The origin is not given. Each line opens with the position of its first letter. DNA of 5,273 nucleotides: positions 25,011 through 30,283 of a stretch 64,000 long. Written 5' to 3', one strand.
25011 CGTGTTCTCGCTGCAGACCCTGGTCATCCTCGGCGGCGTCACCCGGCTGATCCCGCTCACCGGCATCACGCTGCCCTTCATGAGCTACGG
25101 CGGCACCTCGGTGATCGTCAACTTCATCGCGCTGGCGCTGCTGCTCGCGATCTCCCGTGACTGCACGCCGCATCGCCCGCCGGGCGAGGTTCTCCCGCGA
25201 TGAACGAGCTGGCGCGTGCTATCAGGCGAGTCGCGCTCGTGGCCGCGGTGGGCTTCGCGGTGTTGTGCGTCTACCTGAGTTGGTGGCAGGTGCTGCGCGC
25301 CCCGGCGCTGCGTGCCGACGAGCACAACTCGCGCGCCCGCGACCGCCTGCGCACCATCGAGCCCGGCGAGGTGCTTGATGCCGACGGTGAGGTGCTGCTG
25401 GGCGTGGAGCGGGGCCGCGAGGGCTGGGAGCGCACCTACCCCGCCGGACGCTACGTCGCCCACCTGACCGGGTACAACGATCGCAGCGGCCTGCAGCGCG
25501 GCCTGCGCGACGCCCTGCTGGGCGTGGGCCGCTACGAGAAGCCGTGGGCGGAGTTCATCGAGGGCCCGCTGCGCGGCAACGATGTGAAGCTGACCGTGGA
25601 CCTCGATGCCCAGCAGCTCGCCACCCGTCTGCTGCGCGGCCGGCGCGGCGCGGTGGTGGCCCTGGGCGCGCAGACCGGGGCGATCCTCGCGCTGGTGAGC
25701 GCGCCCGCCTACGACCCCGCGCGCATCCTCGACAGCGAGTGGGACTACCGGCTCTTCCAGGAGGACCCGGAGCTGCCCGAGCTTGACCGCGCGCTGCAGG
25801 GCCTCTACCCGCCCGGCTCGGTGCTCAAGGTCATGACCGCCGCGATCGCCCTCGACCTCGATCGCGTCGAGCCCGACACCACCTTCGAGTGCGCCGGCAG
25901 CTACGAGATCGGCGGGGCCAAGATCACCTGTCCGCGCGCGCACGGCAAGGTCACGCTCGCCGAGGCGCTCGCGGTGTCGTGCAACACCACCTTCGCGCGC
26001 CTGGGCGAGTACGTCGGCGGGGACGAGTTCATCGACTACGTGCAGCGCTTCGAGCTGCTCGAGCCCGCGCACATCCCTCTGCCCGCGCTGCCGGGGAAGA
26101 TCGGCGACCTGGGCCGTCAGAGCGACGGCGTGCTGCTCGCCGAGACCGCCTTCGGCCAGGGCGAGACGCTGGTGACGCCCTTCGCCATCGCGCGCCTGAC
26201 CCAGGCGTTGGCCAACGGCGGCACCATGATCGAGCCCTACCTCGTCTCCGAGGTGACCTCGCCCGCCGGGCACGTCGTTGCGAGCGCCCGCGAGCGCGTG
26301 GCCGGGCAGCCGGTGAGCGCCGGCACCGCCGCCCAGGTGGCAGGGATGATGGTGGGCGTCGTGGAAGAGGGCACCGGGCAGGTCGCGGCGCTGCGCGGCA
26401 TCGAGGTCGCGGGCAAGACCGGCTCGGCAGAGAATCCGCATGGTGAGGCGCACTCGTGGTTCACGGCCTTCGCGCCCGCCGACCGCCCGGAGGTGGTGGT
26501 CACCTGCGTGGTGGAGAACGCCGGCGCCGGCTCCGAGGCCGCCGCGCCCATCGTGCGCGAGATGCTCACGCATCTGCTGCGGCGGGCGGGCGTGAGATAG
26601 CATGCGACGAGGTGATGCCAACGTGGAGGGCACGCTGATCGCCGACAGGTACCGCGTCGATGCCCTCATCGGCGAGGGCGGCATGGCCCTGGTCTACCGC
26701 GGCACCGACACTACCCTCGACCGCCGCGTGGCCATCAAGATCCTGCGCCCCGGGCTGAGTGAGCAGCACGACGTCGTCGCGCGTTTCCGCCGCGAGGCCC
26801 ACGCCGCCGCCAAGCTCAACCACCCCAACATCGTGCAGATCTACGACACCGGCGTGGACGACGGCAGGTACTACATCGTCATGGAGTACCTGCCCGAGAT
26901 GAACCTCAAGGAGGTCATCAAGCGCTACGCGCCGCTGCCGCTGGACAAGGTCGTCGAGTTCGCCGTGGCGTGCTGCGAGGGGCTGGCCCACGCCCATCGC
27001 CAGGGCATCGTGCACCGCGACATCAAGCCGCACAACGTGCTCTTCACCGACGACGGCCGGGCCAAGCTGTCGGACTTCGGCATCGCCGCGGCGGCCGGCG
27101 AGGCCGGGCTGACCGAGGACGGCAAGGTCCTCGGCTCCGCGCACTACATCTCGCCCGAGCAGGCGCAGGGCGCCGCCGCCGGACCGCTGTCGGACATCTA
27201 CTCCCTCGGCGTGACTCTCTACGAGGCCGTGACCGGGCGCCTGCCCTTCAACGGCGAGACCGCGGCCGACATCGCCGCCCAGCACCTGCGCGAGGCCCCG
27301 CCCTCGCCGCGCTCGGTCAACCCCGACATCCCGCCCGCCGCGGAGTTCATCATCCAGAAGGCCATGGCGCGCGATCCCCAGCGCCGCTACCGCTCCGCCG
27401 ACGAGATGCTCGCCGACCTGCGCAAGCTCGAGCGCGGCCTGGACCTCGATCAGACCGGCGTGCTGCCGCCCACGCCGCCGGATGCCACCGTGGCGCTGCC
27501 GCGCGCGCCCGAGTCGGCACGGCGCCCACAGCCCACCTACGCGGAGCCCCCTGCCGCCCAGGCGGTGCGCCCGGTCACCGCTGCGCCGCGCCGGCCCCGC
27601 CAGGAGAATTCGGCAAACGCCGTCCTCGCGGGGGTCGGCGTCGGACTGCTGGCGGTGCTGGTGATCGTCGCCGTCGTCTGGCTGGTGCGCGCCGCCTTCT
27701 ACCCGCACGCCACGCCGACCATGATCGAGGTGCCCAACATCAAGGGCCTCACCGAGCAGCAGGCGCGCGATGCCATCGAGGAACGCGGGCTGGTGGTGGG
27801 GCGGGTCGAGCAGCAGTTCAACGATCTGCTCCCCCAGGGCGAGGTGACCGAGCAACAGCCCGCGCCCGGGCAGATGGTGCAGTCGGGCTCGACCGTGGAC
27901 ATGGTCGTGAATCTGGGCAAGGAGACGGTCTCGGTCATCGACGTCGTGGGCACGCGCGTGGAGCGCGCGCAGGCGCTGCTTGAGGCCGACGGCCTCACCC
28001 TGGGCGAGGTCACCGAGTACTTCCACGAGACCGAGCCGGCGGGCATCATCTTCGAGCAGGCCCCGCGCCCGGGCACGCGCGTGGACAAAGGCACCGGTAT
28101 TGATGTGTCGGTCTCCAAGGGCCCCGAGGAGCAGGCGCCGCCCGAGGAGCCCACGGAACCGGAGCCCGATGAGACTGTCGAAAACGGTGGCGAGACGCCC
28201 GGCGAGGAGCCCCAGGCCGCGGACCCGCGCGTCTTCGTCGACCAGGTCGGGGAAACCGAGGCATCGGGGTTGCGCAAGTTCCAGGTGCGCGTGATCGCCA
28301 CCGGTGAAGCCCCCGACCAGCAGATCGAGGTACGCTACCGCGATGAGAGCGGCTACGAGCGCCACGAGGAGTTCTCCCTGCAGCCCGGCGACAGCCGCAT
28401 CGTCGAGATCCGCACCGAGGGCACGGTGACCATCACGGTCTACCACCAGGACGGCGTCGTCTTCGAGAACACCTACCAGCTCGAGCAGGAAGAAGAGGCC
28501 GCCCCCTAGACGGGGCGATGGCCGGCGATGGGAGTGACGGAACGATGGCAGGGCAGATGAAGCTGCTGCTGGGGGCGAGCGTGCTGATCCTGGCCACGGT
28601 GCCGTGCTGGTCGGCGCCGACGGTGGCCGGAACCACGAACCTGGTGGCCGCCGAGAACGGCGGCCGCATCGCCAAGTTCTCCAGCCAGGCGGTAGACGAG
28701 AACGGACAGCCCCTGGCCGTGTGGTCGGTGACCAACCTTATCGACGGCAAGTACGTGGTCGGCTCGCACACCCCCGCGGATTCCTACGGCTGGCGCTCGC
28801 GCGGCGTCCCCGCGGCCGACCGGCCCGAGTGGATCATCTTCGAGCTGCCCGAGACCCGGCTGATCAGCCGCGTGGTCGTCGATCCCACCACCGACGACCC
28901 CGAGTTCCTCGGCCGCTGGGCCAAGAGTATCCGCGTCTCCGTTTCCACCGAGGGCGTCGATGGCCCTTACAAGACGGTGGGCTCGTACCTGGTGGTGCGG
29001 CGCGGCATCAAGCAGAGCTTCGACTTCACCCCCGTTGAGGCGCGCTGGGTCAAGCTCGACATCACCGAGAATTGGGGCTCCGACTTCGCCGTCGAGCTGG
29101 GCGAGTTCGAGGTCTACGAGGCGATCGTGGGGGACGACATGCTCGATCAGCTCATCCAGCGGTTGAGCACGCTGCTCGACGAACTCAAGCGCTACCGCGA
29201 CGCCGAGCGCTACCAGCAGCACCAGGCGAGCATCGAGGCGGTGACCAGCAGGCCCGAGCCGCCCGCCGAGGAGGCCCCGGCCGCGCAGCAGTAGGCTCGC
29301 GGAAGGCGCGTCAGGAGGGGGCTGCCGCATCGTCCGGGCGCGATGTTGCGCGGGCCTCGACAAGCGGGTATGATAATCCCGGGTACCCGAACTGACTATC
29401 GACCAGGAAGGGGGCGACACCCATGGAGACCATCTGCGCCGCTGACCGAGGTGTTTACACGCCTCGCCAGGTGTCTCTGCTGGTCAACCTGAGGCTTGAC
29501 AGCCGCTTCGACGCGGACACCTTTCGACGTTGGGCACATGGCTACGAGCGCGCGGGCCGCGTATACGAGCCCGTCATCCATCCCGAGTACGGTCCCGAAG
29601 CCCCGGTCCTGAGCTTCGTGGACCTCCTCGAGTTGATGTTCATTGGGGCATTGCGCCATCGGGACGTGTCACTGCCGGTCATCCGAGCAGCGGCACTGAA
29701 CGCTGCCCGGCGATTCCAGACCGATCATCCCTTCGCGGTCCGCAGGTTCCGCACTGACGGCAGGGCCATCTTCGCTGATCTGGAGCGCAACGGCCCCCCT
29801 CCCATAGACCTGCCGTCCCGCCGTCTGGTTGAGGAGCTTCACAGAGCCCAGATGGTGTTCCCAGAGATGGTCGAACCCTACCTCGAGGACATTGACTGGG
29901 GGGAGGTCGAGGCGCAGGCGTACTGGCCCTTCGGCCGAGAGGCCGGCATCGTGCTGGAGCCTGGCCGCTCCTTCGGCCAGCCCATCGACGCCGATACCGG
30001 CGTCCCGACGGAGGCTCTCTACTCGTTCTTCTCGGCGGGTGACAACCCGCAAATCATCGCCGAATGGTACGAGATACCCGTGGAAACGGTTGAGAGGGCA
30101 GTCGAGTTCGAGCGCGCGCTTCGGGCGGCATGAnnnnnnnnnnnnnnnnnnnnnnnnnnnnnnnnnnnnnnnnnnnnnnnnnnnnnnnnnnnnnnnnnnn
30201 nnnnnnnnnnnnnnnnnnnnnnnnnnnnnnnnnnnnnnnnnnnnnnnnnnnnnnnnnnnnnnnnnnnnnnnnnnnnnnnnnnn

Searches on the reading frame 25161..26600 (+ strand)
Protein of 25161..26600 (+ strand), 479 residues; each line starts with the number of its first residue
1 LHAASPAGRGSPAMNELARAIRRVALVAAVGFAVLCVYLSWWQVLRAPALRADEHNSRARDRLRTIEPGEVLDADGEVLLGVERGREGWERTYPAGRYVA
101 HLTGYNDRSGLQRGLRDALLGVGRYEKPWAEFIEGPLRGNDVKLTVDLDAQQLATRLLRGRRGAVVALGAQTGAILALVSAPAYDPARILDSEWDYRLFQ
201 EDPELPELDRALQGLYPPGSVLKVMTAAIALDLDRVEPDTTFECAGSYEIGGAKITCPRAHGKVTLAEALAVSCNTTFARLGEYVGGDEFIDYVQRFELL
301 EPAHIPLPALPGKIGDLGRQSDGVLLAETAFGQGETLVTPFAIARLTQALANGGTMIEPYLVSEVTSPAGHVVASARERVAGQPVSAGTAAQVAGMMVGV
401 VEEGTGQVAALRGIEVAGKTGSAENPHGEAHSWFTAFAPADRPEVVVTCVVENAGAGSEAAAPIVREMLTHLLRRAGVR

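Call 11: search_protein_families(library=pfam, proteins=[window:25161-26600:+], max_evalue=0.001)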
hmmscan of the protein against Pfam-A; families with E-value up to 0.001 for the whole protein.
window:25161-26600:+ (479 aa): 1 family
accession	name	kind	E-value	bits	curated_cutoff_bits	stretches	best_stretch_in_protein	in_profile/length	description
PF00905.27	Transpeptidase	-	8.5e-56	189.8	22.1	1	163-469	1-298/299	Penicillin binding protein transpeptidase domain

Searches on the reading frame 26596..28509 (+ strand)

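Call 11: search_protein_families(library=pfam, proteins=[window:26596-28509:+], max_evalue=0.001)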
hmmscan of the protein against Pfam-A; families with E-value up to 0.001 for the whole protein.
window:26596-28509:+ (637 aa): 5 families
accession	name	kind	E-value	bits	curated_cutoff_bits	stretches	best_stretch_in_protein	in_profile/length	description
PF00069.31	Pkinase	-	3.9e-51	174.4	31.7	1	19-271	1-257/263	Protein kinase domain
PF07714.23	PK_Tyr_Ser-Thr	-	3.4e-37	128.6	23.1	1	22-265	4-249/258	Protein tyrosine and serine/threonine kinase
PF03793.24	PASTA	-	3.2e-28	97.9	23.2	2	377-438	1-62/64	PASTA domain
PF03109.22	ABC1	-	5.9e-06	26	22.9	0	63-166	119-216/244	ABC1 atypical kinase-like domain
PF01636.29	APH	-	0.00012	22.3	23.2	0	119-155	150-187/239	Phosphotransferase enzyme family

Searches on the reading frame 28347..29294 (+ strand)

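Call 107: search_protein_families(library=pfam, proteins=[window:28347-29294:+], max_evalue=0.001)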
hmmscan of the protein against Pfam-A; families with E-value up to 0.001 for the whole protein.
window:28347-29294:+ (315 aa): 3 families
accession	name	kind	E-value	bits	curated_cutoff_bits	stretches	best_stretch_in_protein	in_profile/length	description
PF00754.31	F5_F8_type_C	-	1.7e-09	38.3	28.2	1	126-244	12-118/127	F5/8 type C domain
PF22633.2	F5_F8_type_C_2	-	1e-05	26.5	27.8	1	133-237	4-91/91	NedA-like, galactose-binding domain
PF07738.19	Sad1_UNC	-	0.00097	19.6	22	0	192-257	60-129/132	Sad1 / UNC-like C-terminal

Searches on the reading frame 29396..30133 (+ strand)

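Call 107: search_protein_families(library=pfam, proteins=[window:29396-30133:+], max_evalue=0.001)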
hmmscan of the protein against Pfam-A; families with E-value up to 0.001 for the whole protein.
window:29396-30133:+ (245 aa): 2 families
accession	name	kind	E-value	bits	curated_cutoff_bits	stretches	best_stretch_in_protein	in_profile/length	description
PF04255.20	DUF433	-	2.4e-06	27.7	23.6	1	185-238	1-55/56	Protein of unknown function (DUF433)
PF21321.3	HTH_66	-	6.2e-06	27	24.3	1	40-99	16-82/83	Putative DNA-binding HTH domain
